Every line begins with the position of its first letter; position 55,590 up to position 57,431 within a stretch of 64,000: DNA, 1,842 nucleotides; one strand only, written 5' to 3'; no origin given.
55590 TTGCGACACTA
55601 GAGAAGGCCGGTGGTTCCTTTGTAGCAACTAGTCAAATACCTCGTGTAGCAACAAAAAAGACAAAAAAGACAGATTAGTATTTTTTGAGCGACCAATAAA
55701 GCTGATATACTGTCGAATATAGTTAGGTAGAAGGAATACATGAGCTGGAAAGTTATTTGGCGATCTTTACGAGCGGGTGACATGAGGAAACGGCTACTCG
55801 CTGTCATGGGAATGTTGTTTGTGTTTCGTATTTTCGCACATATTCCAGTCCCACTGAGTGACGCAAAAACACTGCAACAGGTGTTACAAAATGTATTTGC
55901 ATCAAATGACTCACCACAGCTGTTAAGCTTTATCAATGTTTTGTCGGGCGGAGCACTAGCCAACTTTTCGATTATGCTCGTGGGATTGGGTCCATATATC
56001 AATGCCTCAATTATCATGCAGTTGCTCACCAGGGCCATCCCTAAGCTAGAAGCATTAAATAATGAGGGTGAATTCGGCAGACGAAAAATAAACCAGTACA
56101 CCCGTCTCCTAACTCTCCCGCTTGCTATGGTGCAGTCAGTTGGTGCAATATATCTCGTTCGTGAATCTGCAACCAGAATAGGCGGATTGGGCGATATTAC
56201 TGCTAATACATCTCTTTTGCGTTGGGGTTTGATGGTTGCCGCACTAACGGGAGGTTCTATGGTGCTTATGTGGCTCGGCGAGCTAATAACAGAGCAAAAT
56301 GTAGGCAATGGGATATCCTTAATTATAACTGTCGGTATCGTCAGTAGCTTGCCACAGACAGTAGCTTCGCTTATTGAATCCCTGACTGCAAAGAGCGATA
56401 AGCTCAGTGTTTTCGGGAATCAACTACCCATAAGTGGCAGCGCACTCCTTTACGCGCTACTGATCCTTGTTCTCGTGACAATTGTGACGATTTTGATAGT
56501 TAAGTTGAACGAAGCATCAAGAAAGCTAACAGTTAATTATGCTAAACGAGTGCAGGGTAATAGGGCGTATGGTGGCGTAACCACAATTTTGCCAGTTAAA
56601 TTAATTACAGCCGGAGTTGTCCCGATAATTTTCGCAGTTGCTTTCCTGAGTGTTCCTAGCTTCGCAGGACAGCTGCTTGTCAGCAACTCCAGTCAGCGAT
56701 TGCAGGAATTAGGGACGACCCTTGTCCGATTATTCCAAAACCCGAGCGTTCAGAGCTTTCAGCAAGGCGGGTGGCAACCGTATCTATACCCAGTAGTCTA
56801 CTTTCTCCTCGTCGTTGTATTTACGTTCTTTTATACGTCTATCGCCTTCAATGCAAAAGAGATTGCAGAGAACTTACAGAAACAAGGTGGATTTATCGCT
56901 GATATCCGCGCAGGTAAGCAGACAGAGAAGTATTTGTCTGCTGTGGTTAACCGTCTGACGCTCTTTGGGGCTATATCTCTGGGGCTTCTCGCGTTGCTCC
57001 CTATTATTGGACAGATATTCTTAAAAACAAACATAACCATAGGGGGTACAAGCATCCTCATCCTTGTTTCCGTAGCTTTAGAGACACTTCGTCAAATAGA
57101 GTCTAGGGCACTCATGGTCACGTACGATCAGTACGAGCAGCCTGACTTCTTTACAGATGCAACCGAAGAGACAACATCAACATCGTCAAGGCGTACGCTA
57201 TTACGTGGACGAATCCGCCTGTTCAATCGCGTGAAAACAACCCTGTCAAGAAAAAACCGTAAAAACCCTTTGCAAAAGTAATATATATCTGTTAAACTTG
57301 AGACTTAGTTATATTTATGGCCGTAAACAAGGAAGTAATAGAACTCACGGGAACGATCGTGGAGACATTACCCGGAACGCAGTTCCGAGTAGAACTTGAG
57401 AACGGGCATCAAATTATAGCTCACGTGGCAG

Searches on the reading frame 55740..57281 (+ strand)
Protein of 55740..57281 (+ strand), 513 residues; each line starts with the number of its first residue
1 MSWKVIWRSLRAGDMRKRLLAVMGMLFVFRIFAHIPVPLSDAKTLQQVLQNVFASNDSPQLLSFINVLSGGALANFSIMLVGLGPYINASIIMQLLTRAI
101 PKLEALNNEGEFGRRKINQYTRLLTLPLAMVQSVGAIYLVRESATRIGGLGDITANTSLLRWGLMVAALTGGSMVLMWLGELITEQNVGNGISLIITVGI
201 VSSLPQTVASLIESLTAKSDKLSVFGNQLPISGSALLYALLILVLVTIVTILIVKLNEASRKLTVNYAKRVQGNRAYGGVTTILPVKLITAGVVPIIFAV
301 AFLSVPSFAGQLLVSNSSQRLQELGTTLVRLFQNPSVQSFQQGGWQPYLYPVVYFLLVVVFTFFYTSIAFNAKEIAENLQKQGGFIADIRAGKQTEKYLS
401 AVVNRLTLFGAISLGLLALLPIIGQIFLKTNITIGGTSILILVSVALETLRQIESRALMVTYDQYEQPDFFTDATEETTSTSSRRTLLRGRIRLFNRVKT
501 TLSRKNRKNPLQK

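Call 11: search_protein_families(library=pfam, proteins=[window:55740-57281:+], max_evalue=0.00001)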
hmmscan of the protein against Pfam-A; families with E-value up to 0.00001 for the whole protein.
window:55740-57281:+ (513 aa): 1 family
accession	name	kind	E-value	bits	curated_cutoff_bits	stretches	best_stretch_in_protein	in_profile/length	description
PF00344.25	SecY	-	2.4e-95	319.9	32.2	1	77-450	1-306/306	SecY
